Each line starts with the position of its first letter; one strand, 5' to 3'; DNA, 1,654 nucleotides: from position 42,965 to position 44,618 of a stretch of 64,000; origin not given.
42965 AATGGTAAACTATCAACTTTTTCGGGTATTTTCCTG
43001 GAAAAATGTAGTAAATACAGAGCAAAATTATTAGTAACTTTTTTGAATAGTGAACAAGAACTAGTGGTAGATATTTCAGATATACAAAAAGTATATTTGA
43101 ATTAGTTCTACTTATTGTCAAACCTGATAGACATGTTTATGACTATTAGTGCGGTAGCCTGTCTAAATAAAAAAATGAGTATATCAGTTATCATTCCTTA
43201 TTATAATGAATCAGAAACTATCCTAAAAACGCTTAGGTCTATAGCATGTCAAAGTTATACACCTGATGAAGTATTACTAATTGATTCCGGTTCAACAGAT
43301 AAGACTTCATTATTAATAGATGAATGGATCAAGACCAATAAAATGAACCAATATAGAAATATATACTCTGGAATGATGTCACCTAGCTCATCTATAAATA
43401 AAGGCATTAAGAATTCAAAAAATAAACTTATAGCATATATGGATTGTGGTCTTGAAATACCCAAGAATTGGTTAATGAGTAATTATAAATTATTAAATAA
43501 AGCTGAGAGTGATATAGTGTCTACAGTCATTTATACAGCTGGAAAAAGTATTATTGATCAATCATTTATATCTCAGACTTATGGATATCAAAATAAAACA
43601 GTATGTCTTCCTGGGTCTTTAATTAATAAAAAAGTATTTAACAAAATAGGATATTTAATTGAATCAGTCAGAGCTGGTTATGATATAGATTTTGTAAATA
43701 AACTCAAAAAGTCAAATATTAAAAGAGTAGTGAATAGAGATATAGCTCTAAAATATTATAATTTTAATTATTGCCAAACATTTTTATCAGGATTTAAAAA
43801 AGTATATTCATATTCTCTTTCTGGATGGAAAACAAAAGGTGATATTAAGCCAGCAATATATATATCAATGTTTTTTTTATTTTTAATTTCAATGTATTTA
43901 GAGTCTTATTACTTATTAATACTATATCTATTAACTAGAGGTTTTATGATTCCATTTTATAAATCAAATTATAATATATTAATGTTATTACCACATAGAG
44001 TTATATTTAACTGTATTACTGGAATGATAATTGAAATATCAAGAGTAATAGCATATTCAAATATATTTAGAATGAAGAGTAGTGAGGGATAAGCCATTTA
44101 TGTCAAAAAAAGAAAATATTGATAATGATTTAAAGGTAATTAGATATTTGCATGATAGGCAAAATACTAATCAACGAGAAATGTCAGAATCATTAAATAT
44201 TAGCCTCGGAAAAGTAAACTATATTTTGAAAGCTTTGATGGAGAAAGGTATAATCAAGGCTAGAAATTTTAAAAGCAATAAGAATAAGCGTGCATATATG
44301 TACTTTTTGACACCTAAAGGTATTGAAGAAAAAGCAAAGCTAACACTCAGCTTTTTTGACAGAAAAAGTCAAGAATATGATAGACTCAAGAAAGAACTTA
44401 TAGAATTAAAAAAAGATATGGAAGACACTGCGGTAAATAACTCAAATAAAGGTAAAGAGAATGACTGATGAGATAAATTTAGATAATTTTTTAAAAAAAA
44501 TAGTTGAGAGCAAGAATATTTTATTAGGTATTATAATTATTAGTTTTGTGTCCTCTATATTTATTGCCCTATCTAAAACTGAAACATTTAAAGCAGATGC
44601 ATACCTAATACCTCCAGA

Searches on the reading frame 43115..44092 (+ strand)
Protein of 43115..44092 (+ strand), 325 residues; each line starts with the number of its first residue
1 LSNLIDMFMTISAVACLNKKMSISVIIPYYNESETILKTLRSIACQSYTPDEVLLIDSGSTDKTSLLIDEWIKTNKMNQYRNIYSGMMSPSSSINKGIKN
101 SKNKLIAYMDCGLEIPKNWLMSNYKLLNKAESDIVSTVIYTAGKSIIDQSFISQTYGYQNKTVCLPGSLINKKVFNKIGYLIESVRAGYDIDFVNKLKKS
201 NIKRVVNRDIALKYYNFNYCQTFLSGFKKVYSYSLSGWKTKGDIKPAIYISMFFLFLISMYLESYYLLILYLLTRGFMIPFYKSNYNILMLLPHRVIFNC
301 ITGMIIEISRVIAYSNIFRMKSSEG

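Call 4: search_protein_families(library=pfam, proteins=[window:43115-44092:+])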
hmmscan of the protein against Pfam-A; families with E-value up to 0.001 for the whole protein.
window:43115-44092:+ (325 aa): 3 families
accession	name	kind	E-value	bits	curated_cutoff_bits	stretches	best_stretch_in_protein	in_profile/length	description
PF00535.33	Glycos_transf_2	-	2.9e-21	76.6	23.3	1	24-146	1-122/168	Glycosyl transferase family 2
PF10111.15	Glyco_tranf_2_2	-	2.2e-09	37.6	27.3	1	24-112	1-91/276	Glycosyltransferase like family 2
PF13641.12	Glyco_tranf_2_3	-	0.00025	21.6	27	1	23-110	3-94/230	Glycosyltransferase like family 2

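Call 5: search_protein_families(library=ncbifam, proteins=[window:43115-44092:+])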
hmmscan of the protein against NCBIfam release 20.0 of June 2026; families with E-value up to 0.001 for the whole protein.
window:43115-44092:+ (325 aa): 17 families
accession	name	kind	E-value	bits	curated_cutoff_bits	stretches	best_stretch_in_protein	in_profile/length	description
TIGR04283.1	glyco_like_mftF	equivalog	2.3e-12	47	182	1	23-210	1-182/221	TIGR04283 family arsenosugar biosynthesis glycosyltransferase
TIGR03937.1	PgaC_IcaA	equivalog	5.5e-11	42.1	422.3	1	18-111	42-134/407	poly-beta-1,6-N-acetyl-D-glucosamine synthase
NF007482.0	PRK10073.1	equivalog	3e-10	39.6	423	1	18-118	3-101/334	glycosyltransferase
NF047683.1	TeichurnBiosyTuaG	equivalog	4.1e-10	39.7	400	1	18-128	3-112/252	teichuronic acid biosynthesis protein TuaG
NF038299.1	EPS_HpsN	equivalog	8.2e-10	38.1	425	1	22-137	2-117/317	hormogonium polysaccharide biosynthesis glycosyltransferase HpsN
NF047588.1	GlcsyltransPgfSStrep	equivalog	3.9e-09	36.2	500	1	21-279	1-259/308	glycosyltransferase PgfS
NF010496.0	PRK13915.1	equivalog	8.8e-09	34.9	262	1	10-114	20-128/307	glucosyl-3-phosphoglycerate synthase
TIGR03965.1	mycofact_glyco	equivalog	9.2e-09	34.7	280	1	7-137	60-189/467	mycofactocin biosynthesis glycosyltransferase MftF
NF050050.1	ProtGlycPglI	equivalog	1e-07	31.6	500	1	22-137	3-118/306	GalNAc(5)-diNAcBac-PP-undecaprenol beta-1,3-glucosyltransferase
NF038302.1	EPS_HpsE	equivalog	1.2e-07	31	300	1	22-129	2-113/307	hormogonium polysaccharide biosynthesis glycosyltransferase HpsE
NF045692.1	OglycostaseCruG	equivalog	5.1e-07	29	600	1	18-71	38-91/386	2'-O-glycosyltransferase CruG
NF041875.1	EPS_EpsD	equivalog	6.2e-07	29.1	370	1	23-135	1-112/325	exopolysaccharide biosynthesis glycosyltransferase EpsD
NF007986.1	PRK10714.1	equivalog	1.2e-06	27.8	529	1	22-138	7-125/316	undecaprenyl-phosphate 4-deoxy-4-formamido-L-arabinose transferase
NF053739.1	GlytfEpsEBac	equivalog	8.7e-06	24.9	450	1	23-111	3-91/265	glycosyltransferase EpsE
TIGR03469.1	HpnB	hypoth_equivalog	4.3e-05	22.7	379.25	1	14-90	37-114/386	hopene-associated glycosyltransferase HpnB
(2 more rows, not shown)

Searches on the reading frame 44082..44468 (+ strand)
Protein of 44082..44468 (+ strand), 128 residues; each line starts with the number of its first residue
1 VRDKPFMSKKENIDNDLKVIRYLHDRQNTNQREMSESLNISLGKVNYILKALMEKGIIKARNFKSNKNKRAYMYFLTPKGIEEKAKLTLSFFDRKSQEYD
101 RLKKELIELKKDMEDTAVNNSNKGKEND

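Call 4: search_protein_families(library=pfam, proteins=[window:44082-44468:+])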
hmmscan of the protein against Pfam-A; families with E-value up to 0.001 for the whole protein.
window:44082-44468:+ (128 aa): 8 families
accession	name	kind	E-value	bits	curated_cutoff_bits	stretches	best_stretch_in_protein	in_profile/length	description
PF13412.12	HTH_24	-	4.9e-12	45.7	21.9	1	14-59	3-48/48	Winged helix-turn-helix DNA-binding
PF01047.28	MarR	-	6.1e-06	26.5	24.6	1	16-61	5-50/59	MarR family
PF13601.12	HTH_34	-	3.2e-05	24.4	27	1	17-83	3-68/80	Winged helix DNA-binding domain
PF13463.12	HTH_27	-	5.5e-05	23.8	22.2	1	24-80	13-68/68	Winged helix DNA-binding domain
PF01978.25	TrmB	-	0.00012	22.3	25.6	1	15-64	9-58/68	Sugar-specific transcriptional regulator TrmB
PF02002.24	TFIIE_alpha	-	0.00019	21.7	22.9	1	14-83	13-83/105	TFIIE alpha subunit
PF21984.2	DnaD_N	-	0.00044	20.8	27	1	29-78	36-85/101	DnaD N-terminal domain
PF03551.20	PadR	-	0.00093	19.6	27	0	35-83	24-72/75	Transcriptional regulator PadR-like family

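Call 5: search_protein_families(library=ncbifam, proteins=[window:44082-44468:+])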
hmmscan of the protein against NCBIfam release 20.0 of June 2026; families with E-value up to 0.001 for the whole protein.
window:44082-44468:+ (128 aa): 10 families
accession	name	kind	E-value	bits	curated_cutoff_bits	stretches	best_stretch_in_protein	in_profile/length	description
TIGR04176.1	MarR_EPS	equivalog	6.5e-39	132.2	88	1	14-114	4-104/105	MarR family EPS-associated transcriptional regulator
NF053606.1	Sta1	subfamily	1.1e-07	31.8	80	1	14-84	20-92/100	Sta1 family transcriptional regulator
NF040939.2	trans_reg_lrs14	equivalog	4.6e-07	29.8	90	1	14-85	21-95/103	Lrs14 family HTH-type transcriptional regulator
NF045593.1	bilirub_TF_BilQ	equivalog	5.4e-06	26.1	125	1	20-103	36-117/135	bilirubin utilization transcriptional regulator BilQ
TIGR03433.1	padR_acidobact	paralog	2.9e-05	24.1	101.8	1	31-84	28-81/101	PadR family transcriptional regulator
NF004910.0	PRK06266.1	equivalog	7.1e-05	22.1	180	1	14-113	29-123/185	transcription initiation factor E subunit alpha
TIGR02337.1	HpaR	equivalog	0.00011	22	121.2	1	4-110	18-118/130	homoprotocatechuate degradation operon regulator HpaR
NF038251.1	AdcR_fam_Zn_TF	equivalog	0.0002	21.6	175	1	22-107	44-132/143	zinc-dependent MarR family transcriptional regulator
NF052638.1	TransRegOhrRVib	equivalog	0.00024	20.8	200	1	18-114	41-134/141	transcriptional regulator OhrR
NF040820.1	trans_reg_LrpA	equivalog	0.00037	20.4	250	1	16-104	6-92/141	HTH-type transcriptional regulator LrpA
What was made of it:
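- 44100..44468 (+): MarR_EPS (TIGR04176) regulator, the proposed binder of the palindromes. The likely ATG is at 44100; the ORF opens at GTG 44082. TIGR04176 132.2 bits against a cutoff of 88 (call 5).
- On MarR_EPS (NCBIfam TIGR04176) regulator with its operator: 132.2 bits against a cutoff of 88 for 44082-44468 (call 5).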

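Call 28: find_related_loci(query=A2, collection=genome_contigs, flank=6000)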
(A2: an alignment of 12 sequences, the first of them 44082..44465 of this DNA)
Query A2 (128 aa) in genome_contigs; peptide patterns used: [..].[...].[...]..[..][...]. (x = any residue, [..] = any of these).
599 stretches matched a pattern (row limit reached: there are more); 588 encode a relative of the query (tblastn E <= 1e-3); the best 80 are kept; 80 distinct loci.
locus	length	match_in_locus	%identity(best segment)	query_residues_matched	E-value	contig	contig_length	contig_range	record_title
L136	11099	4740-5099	64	7-123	1e-45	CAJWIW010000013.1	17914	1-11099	MAG TPA_asm: uncultured Gammaproteobacteria bacterium isolate ERR599032_bin.102_MetaBAT_v2.12.1_MAG genome assembly, con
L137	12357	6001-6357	64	7-117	2e-44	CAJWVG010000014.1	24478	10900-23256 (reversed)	MAG TPA_asm: uncultured Gammaproteobacteria bacterium isolate ERR599095_bin.116_MetaBAT_v2.12.1_MAG genome assembly, con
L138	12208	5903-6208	63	14-115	3e-40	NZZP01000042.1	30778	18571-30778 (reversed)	MAG: Gammaproteobacteria bacterium isolate NAT245 127717, whole genome shotgun sequence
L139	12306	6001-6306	64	12-113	1e-38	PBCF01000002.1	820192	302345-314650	MAG: Gammaproteobacteria bacterium isolate SP4045 67908, whole genome shotgun sequence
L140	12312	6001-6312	56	14-117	5e-38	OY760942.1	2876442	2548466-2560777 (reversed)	MAG: Xanthomonadales bacterium isolate 56ca4f93-a572-40e9-8799-c9c81aedc247 genome assembly, chromosome: 1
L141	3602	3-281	66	8-100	1e-36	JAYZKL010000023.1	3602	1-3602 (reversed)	MAG: Pseudomonadota bacterium isolate XB_MAG282 DB_MAG282_0023, whole genome shotgun sequence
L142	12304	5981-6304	54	8-115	1e-35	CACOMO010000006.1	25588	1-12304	MAG: uncultured gamma proteobacterium genome assembly, contig: AH-324-A07_NODE_6, whole genome shotgun sequence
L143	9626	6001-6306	55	14-115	3e-35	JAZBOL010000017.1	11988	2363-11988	MAG: Lysobacterales bacterium isolate bin.665 k117_1460974, whole genome shotgun sequence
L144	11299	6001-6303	52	14-114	9e-34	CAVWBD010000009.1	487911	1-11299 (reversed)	MAG: uncultured Gammaproteobacteria bacterium isolate MFD03804.bin.1.235 genome assembly, contig: contig_32886, whole ge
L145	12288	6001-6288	60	18-113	2e-33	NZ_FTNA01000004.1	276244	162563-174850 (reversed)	Leptospira interrogans strain ATCC 43642, whole genome shotgun sequence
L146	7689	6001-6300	52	14-113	5e-33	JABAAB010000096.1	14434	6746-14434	MAG: Lysobacterales bacterium isolate bin10o c_000000959186, whole genome shotgun sequence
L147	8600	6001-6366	44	7-128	3e-32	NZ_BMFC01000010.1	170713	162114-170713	Marivita lacus strain CGMCC 1.12478 sequence10, whole genome shotgun sequence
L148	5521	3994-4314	50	18-127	3e-31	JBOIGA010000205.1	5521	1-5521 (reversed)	MAG: Burkholderiales bacterium isolate SD8061_metabat2.bin.3 NODE_1779_length_5521_cov_1.224694, whole genome shotgun se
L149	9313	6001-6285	52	18-112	8e-31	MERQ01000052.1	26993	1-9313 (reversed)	MAG: Betaproteobacteria bacterium RIFCSPLOWO2_12_FULL_68_20 rifcsplowo2_12_scaffold_2988, whole genome shotgun sequence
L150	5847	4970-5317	45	7-122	1e-30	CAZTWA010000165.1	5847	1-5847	MAG TPA_asm: uncultured Methyloversatilis sp. isolate binchicken_co342_118 genome assembly, contig: NODE_4879_length_584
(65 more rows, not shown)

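Call 39: search_solved_structures(query=A2, max_evalue=0.01, show_alignments=1)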
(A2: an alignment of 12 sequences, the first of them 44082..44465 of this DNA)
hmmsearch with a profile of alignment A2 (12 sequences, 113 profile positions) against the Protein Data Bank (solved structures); distinct sequences matched with E-value up to 0.01: 8.
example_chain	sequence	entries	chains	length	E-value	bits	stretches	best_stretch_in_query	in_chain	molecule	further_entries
1i1g_A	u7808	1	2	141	0.00011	25.5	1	7-97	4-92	TRANSCRIPTIONAL REGULATOR LRPA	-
3s2w_A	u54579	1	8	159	0.00027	24.2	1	13-74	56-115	Transcriptional regulator, MarR family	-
3bja_A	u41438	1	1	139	0.00059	23.1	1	10-84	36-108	Transcriptional regulator, MarR family, putative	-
3bpv_A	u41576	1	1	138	0.002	21.4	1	8-73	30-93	Transcriptional regulator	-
3bpx_A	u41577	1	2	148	0.0023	21.2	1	8-73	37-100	Transcriptional regulator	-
3vb2_A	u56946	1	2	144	0.0024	21.2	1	8-74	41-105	Multiple antibiotic resistance protein marR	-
6jbx_A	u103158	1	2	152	0.0031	20.8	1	8-74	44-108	Fatty acid biosynthesis transcriptional regulator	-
4jba_A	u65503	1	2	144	0.0086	19.4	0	8-74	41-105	Multiple antibiotic resistance protein MarR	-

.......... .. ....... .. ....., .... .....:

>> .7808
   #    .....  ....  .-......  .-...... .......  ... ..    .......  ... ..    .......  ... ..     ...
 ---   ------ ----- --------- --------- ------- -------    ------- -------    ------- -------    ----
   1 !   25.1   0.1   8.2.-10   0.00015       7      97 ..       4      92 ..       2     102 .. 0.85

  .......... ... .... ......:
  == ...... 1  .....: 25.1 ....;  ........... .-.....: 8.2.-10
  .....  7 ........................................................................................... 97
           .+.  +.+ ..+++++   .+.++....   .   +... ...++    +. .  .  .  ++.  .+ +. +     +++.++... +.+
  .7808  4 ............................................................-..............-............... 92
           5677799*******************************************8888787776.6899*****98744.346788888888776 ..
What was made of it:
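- Tried and rejected: It found no family member (call 39).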

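Call 41: find_homologous_proteins(query=window:44082-44465:+, max_evalue=1e-10)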
Query window:44082-44465:+ (128 aa): 690 proteins with E <= 1e-10 among 701 candidates; the best 120 are listed.
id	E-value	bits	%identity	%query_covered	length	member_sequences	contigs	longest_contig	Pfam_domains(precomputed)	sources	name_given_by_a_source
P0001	8.5e-74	263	100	100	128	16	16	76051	PF01047.29,PF13412.13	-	-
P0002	5.6e-69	248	100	95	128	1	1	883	PF01047.29,PF13412.13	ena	-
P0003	4.5e-53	196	89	84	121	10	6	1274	PF01047.29,PF13412.13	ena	-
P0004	1.5e-52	195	87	84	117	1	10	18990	PF01047.29,PF13412.13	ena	-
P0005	3.7e-52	194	87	84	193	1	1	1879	PF13412.13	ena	-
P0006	2.3e-51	191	87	84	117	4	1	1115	PF13412.13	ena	-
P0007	3.9e-51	190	82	88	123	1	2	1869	PF01047.29,PF13412.13,PF13601.13,PF02002.24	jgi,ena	-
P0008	1.4e-50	188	85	84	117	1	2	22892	PF13412.13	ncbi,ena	-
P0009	2.3e-50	188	85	84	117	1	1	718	PF13412.13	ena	-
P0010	5.9e-50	186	85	84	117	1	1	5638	PF13412.13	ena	-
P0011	1.1e-49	186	78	94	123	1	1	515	PF01047.29,PF13412.13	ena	-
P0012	3.8e-49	184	78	91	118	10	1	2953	PF13412.13,PF13601.13,PF02002.24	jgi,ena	-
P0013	2.2e-48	181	78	91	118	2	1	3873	PF01047.29,PF13412.13,PF13601.13,PF02002.24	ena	-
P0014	2.0e-47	178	81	84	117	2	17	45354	PF01047.29,PF13412.13,PF13463.13,PF13601.13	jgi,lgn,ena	-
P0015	3.4e-40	155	69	85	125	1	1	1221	PF13412.13,PF13463.13,PF02002.24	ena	-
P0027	1.7e-38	150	67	81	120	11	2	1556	PF01047.29,PF13412.13,PF13463.13,PF13601.13,PF02002.24,PF12802.14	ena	-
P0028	3.4e-38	149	66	73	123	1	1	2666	PF01047.29,PF13412.13,PF13463.13,PF12802.14,PF21984.3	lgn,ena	-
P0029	3.6e-38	148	70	68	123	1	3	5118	PF01047.29,PF13412.13,PF13463.13,PF12802.14,PF21984.3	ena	-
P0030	4.6e-38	148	70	68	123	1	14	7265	PF01047.29,PF13412.13,PF13463.13,PF12802.14,PF21984.3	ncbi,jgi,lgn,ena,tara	tara:strand:- start:1107 stop:1478 length:372 start_codon:yes stop_codon:yes gene_type:complete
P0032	1.5e-37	146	65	85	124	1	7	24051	PF01047.29,PF13412.13,PF13463.13,PF12802.14,PF21984.3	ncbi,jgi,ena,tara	tara:strand:- start:231 stop:605 length:375 start_codon:yes stop_codon:yes gene_type:complete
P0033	1.6e-37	146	65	85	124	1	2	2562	PF01047.29,PF13412.13,PF13463.13,PF12802.14,PF21984.3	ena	-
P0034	1.7e-37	146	62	91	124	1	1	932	PF01047.29,PF13412.13,PF13463.13,PF12802.14,PF21984.3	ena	-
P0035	1.9e-37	146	65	85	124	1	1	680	PF01047.29,PF13412.13,PF13463.13,PF12802.14,PF21984.3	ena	-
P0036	2.1e-37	146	62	91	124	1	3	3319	PF01047.29,PF13412.13,PF13463.13,PF12802.14,PF21984.3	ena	-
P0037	2.3e-37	146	65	85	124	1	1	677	PF01047.29,PF13412.13,PF13463.13,PF12802.14,PF21984.3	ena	-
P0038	2.7e-37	146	65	85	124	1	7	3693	PF01047.29,PF13412.13,PF13463.13,PF12802.14,PF21984.3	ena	-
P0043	5.9e-37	145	64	85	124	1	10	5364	PF01047.29,PF13412.13,PF13463.13,PF12802.14,PF21984.3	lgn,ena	-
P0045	2.2e-35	139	65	82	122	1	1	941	PF01047.29,PF13412.13,PF02002.24,PF12802.14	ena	-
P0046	7.3e-35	138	63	80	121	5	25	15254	PF01047.29,PF13412.13,PF01978.26,PF13601.13,PF02002.24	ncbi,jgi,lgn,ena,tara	tara:strand:+ start:298 stop:663 length:366 start_codon:yes stop_codon:yes gene_type:complete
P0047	1.1e-34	137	64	82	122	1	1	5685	PF01047.29,PF13412.13,PF02002.24,PF12802.14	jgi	-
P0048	1.2e-34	137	67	78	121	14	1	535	PF01047.29,PF13412.13,PF21984.3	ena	-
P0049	3.3e-34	136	64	81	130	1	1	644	PF01047.29,PF13412.13,PF13601.13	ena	-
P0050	3.8e-34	135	63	82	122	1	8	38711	PF01047.29,PF13412.13,PF02002.24,PF12802.14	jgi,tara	jgi:EPS-associated MarR family transcriptional regulator|tara:strand:+ start:2240 stop:2608 length:3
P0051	4.1e-34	135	64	81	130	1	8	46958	PF01047.29,PF13412.13,PF13601.13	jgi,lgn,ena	jgi:EPS-associated MarR family transcriptional regulator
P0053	4.6e-34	135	63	82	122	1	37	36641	PF01047.29,PF13412.13,PF02002.24,PF12802.14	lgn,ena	-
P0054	6.0e-34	135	64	86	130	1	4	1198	PF01047.29,PF13412.13,PF13601.13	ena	-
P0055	6.3e-34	135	63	88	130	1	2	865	PF01047.29,PF13412.13,PF13601.13,PF02002.24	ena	-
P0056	6.3e-34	135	61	85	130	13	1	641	PF01047.29,PF13412.13,PF13601.13,PF02002.24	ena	-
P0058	6.5e-34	135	64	78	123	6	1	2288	PF01047.29,PF13412.13,PF02002.24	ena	-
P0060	6.7e-34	135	59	90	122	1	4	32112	PF01047.29,PF13412.13,PF02002.24,PF12802.14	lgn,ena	-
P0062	7.3e-34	135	63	86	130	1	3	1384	PF01047.29,PF13412.13,PF13601.13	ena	-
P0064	7.6e-34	134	64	86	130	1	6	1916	PF01047.29,PF13412.13,PF13601.13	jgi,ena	-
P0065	7.7e-34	134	64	86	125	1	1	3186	PF01047.29,PF13412.13,PF13601.13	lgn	-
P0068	9.0e-34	134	64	86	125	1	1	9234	PF01047.29,PF13412.13,PF13601.13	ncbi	-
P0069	9.2e-34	134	64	86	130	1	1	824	PF01047.29,PF13412.13,PF13601.13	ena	-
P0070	9.4e-34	134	63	86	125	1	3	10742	PF01047.29,PF13412.13,PF13601.13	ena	-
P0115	2.6e-30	123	67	71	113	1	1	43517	PF01047.29,PF13412.13,PF21984.3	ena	-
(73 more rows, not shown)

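Call 59: predict_structure(alignment_id=A3)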
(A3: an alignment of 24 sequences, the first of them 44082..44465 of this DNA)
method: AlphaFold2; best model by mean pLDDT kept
length: 128 residues; sequences in the alignment: 24
mean_pLDDT: 82.8   pTM: 0.65
mean pLDDT of the five models: 82.8, 82.4, 81.9, 78.3, 70.3
residues with pLDDT >= 90: 71; 70-90: 29; 50-70: 20; < 50: 8
segments of 3 or more residues with pLDDT < 50: 1-7
pLDDT, mean of each block of 10 residues (from residue 1): 49 87 83 90 93 93 66 87 93 93 95 85 58
secondary structure, 60 per line:
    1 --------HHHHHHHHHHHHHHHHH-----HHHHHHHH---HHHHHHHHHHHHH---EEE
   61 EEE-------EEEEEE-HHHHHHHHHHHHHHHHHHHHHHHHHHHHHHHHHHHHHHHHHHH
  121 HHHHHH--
elements in order: H9-25 H31-38 H42-54 E58-63 E71-76 H78-126
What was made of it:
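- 44100..44468 (+): The model shows a winged helix plus one long C-terminal helix (call 59).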

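Call 62: fold_search(model_id=the predicted structure, library=pdb)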
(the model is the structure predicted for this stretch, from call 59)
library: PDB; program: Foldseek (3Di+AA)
matches with E <= 10: 1846; with E <= 0.001: 117
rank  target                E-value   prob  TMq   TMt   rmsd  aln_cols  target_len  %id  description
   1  6abq_A                2.6e-05  1.00  0.61  0.70   1.5        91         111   23  Crystal structure of transcription factor from Listeria monocytogenes (released 2019-06-05)
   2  6abt_A                3.9e-05  1.00  0.58  0.75   1.6        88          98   25  Crystal structure of transcription factor from Listeria monocytogenes (released 2019-06-05)
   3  6jbx_A                5.1e-05  1.00  0.49  0.44   8.3       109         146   21  Crystal structure of Streptococcus pneumoniae FabT in complex with DNA (released 2019-07-24)
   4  6jbx_B                5.1e-05  1.00  0.48  0.43   8.6       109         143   24  Crystal structure of Streptococcus pneumoniae FabT in complex with DNA (released 2019-07-24)
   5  4rgx_A                6.7e-05  1.00  0.52  0.48   3.0        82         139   18  Crystal Structure of Putative MarR Family Transcriptional Regulator HcaR from Acinetobacter sp. ADP complexed with 3,4 (released 2015-03-04)
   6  4rgr_A                9.3e-05  1.00  0.51  0.47   3.7        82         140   18  Crystal Structure of Putative MarR Family Transcriptional Regulator HcaR from Acinetobacter sp. ADP (released 2015-03-04)
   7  4l9t_A                9.3e-05  1.00  0.47  0.43   6.3       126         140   20  Crystal structure of MepR F27L mutant from multidrug resistant S. aureus clinical isolate (released 2013-09-11)
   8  5yi1                  9.9e-05  1.00  0.50  0.49   4.8        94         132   23  Structure of Lactococcus lactis ZitR, C30AH42A mutant in apo form (released 2017-12-06)
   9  4rgu_B                1.1e-04  1.00  0.51  0.46   3.1        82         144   18  Crystal Structure of Putative MarR Family Transcriptional Regulator HcaR from Acinetobacter sp. ADP complexed with fer (released 2015-03-04)
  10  5yhz                  1.1e-04  1.00  0.51  0.45   3.6        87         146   21  Structure of Lactococcus lactis ZitR, E41A mutant (released 2017-12-06)
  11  5f6f_A                1.1e-04  1.00  0.48  0.45   5.3       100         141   22  S. aureus MepR G34R Mutant (released 2016-12-07)
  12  5yhy                  1.1e-04  1.00  0.48  0.43   3.8        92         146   23  Structure of Lactococcus lactis ZitR, C30S mutant (released 2017-12-06)
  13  4l9n_B                1.1e-04  1.00  0.52  0.48   6.0       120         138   22  Crystal structure of MepR A103V mutant from multidrug resistant S. aureus clinical isolate (released 2013-09-11)
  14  3k0l_A                1.2e-04  1.00  0.53  0.49  11.1       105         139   18  Crystal Structure of Putative MarR Family Transcriptional Regulator from Acinetobacter sp. ADP (released 2009-10-13)
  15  1lnw_A                1.3e-04  1.00  0.52  0.48   2.7        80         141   12  CRYSTAL STRUCTURE OF THE MEXR REPRESSOR OF THE MEXAB-OPRM MULTIDRUG EFFLUX OPERON OF PSEUDOMONAS AERUGINOSA (released 2002-09-11)
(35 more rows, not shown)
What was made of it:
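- Closest known: Autoregulated MarR-family repressors with paired palindromic operators. Different: The protein is shorter and is predicted to have a single long C-terminal helix instead of the N- plus C-terminal helical dimerisation domain (calls 59, 62).
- Closest known: Small PadR-type regulators. Same: These are the best full-length structural matches to the model: TM-score 0.70-0.79 normalised to the target, with a winged helix followed by one C-terminal helix (call 62).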
